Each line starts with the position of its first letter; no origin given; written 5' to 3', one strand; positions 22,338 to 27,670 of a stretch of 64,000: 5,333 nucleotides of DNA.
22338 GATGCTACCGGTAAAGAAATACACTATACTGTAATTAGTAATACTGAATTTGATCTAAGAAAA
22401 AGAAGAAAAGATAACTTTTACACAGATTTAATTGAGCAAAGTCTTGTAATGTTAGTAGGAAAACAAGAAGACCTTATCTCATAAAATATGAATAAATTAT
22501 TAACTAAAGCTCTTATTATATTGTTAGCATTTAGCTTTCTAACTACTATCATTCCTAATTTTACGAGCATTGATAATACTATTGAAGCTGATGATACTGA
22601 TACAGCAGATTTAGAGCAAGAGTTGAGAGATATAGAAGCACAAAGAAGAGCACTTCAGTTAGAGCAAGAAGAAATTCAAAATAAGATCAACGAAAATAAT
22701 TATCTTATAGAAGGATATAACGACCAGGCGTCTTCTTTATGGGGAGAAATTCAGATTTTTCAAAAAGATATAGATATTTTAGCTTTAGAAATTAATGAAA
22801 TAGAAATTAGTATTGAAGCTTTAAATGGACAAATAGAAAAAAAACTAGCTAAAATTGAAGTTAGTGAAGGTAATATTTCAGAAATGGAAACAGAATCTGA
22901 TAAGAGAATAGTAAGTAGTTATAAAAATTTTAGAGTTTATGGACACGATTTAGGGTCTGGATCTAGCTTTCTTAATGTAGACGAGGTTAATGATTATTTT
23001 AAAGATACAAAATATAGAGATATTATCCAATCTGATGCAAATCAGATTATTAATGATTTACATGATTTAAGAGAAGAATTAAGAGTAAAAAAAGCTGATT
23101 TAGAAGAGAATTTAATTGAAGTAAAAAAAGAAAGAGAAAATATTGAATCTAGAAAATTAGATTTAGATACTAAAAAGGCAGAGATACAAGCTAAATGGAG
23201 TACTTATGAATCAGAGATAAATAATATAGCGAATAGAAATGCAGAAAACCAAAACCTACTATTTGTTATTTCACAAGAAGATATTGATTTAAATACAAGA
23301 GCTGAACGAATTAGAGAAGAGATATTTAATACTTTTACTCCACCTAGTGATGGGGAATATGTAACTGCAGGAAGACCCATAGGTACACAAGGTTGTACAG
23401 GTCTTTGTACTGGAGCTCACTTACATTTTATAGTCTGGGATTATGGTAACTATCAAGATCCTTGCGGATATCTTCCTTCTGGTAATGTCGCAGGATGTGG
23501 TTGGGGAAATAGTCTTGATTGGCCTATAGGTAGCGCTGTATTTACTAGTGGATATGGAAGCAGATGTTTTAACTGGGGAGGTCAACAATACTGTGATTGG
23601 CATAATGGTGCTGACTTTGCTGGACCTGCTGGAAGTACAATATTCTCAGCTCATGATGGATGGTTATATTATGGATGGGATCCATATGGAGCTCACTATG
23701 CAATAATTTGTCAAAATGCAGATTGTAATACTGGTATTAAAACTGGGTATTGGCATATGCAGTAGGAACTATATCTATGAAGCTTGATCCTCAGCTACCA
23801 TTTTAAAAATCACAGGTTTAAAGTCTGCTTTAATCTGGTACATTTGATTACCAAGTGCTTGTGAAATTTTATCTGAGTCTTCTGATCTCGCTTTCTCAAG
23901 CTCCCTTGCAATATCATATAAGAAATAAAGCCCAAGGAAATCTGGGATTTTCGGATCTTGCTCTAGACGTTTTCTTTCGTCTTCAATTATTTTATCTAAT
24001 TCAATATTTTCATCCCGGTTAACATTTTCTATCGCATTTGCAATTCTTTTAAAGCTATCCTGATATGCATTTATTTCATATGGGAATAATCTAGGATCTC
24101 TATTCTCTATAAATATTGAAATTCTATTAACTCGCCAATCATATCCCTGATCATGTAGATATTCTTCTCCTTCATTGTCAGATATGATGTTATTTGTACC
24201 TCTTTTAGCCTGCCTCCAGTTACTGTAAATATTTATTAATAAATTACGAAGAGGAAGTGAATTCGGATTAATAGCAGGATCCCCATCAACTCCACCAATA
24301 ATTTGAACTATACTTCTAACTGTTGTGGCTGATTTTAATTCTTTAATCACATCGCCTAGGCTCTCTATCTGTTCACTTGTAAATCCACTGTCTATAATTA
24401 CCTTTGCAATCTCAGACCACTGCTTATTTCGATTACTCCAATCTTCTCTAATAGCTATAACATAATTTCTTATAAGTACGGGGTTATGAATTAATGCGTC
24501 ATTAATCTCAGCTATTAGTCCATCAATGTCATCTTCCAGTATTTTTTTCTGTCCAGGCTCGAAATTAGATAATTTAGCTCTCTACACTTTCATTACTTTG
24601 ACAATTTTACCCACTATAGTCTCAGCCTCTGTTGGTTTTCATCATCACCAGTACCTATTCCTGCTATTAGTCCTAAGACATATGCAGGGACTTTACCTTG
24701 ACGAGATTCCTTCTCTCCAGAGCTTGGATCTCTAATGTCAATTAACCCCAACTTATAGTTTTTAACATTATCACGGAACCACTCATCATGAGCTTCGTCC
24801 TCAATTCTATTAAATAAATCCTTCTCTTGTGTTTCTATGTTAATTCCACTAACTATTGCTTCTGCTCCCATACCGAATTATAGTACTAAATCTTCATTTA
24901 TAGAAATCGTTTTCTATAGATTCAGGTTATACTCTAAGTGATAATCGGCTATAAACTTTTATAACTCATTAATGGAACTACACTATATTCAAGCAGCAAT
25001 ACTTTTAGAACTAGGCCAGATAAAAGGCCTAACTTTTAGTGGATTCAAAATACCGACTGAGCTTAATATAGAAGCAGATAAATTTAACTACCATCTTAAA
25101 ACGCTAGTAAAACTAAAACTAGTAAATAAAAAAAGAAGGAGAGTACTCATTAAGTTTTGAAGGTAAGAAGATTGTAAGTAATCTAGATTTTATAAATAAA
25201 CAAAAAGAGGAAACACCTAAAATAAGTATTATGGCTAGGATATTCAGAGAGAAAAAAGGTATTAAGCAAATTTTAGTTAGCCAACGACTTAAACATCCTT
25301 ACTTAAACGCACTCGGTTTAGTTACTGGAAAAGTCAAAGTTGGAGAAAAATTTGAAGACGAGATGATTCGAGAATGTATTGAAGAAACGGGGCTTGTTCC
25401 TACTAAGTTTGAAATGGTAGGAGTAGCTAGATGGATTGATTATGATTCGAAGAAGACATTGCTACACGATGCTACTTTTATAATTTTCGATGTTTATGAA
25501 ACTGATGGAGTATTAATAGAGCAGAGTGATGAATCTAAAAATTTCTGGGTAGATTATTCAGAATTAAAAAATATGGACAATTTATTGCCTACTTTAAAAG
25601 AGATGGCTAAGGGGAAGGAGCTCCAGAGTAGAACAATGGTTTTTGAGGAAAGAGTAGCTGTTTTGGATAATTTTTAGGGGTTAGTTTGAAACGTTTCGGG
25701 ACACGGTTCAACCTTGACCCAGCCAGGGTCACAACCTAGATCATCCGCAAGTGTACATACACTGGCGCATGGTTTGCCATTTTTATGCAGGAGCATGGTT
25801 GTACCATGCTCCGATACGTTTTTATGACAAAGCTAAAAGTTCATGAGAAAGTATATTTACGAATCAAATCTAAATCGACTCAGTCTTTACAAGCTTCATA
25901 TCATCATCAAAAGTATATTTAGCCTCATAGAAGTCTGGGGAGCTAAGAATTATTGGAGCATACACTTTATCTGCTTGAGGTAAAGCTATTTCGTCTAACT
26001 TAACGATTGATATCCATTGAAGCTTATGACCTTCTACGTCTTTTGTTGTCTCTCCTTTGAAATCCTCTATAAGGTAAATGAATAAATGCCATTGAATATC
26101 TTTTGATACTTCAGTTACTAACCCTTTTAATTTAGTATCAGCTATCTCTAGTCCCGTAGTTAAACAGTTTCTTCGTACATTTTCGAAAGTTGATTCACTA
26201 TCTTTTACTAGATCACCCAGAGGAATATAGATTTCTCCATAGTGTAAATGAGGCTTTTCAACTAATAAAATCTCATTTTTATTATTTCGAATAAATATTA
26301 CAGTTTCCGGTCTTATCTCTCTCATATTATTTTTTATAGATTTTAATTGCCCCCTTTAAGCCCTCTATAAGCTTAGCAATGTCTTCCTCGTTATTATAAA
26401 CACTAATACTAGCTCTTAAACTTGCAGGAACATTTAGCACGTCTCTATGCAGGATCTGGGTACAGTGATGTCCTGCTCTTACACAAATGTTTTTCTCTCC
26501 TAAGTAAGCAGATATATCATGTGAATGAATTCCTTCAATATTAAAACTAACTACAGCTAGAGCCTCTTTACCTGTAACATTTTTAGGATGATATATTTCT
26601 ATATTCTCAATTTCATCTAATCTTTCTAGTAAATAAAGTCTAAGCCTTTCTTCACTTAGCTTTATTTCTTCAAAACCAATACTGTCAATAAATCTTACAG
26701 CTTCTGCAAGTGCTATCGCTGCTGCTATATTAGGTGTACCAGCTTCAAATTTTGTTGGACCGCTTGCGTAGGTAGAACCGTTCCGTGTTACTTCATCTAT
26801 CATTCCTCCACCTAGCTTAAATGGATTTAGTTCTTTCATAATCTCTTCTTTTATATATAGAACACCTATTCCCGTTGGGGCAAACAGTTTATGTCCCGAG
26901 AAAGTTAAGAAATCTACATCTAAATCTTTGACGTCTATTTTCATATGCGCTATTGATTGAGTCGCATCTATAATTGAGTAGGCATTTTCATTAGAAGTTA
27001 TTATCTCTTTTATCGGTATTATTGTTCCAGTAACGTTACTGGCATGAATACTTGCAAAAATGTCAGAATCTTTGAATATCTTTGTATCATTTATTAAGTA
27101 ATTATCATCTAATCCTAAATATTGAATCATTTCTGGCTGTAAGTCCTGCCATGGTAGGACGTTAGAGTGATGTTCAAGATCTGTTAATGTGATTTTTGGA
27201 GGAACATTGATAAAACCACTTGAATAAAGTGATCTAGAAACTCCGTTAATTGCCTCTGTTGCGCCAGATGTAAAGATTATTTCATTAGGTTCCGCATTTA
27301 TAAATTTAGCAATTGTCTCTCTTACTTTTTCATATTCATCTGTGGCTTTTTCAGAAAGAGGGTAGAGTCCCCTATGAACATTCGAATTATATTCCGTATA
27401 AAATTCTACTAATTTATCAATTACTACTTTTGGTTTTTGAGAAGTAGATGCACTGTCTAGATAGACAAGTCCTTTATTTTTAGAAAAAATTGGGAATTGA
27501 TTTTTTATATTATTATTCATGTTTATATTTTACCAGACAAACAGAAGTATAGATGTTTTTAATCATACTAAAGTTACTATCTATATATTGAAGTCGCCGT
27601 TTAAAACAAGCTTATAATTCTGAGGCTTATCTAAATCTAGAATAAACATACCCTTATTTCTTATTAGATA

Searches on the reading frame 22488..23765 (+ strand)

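Call 41: search_protein_families(library=pfam, proteins=[window:22488-23765:+], max_evalue=0.001)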
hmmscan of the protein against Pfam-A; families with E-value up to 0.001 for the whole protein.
window:22488-23765:+ (425 aa): 2 families
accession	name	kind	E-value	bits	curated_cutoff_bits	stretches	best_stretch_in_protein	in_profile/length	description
PF01551.29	Peptidase_M23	-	6.4e-11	42.7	28.7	1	288-325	59-96/96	Peptidase family M23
PF02403.27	Seryl_tRNA_N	-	0.00028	21.5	28.2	1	22-123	8-104/108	Seryl-tRNA synthetase N-terminal domain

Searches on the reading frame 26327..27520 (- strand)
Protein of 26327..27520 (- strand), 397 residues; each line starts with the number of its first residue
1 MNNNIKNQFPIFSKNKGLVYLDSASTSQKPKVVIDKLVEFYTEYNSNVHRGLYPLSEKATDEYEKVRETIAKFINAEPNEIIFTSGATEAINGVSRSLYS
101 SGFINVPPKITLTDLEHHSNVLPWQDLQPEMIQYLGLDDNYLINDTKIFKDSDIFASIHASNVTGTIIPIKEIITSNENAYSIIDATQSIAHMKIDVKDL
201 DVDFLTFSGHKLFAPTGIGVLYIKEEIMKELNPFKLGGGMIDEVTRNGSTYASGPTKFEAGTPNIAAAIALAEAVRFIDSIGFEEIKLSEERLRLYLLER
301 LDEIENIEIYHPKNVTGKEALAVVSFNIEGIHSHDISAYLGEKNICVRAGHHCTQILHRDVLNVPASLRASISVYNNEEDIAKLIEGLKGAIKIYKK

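Call 73: find_encoding_contigs(protein=window:26327-27520:-, flank=3000, max_places=4)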
Protein window:26327-27520:- (397 aa): no gene with exactly this product is on record in the collection.
